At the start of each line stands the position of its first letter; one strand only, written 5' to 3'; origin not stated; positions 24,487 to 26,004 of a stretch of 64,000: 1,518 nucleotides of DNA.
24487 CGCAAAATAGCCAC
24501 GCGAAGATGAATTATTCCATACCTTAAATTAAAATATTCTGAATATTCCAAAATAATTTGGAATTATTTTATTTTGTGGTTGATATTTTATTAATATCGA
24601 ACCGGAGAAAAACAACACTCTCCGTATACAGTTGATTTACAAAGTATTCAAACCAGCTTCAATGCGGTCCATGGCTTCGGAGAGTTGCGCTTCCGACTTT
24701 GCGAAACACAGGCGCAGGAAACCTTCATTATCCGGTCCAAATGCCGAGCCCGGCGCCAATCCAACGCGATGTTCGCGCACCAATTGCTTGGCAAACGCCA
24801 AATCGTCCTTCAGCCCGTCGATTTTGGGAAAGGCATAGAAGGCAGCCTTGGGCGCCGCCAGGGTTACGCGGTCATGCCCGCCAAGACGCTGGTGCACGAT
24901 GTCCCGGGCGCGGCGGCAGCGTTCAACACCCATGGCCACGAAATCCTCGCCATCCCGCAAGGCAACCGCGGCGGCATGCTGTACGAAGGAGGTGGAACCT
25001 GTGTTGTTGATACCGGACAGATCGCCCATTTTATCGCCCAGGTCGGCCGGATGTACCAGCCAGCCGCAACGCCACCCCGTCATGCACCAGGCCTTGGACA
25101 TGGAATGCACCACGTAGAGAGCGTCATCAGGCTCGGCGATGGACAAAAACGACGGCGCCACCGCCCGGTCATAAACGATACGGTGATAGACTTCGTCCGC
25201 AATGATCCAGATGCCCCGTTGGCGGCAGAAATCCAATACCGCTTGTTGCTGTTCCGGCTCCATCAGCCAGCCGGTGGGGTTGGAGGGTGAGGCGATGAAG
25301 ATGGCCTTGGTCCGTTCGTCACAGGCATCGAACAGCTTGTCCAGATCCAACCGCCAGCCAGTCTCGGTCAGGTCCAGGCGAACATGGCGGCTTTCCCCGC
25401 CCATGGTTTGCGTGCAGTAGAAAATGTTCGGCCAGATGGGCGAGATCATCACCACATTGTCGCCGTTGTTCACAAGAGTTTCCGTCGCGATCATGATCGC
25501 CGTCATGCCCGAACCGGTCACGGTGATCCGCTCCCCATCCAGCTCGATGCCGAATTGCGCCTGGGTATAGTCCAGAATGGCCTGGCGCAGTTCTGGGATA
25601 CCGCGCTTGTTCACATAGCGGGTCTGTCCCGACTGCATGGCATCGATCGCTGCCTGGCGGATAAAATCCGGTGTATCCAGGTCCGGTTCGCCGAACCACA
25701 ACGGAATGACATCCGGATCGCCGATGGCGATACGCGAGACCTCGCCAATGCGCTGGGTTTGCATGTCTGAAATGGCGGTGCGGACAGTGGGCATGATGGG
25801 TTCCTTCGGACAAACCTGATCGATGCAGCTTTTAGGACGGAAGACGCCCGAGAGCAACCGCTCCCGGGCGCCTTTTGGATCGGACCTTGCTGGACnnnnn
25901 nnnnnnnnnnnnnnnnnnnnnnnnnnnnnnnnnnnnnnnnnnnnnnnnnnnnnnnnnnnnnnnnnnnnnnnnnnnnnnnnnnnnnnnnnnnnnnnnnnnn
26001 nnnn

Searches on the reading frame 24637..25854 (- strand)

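Call 51: search_protein_families(library=pfam, proteins=[window:24637-25854:-], max_evalue=0.01)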
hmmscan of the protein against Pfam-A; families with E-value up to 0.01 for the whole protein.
window:24637-25854:- (405 aa): 4 families
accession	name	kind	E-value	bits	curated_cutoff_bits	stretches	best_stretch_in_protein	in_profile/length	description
PF00155.27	Aminotran_1_2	-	2e-60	205.4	19.7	1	48-398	2-361/361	Aminotransferase class I and II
PF01053.26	Cys_Met_Meta_PP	-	3.2e-10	39.6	27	1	106-224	66-177/381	Cys/Met metabolism PLP-dependent enzyme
PF01041.23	DegT_DnrJ_EryC1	-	0.0012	18.6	19.8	1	86-220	26-145/360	DegT/DnrJ/EryC1/StrS aminotransferase family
PF00266.25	Aminotran_5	-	0.0028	17.1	21.5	1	112-222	66-177/371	Aminotransferase class-V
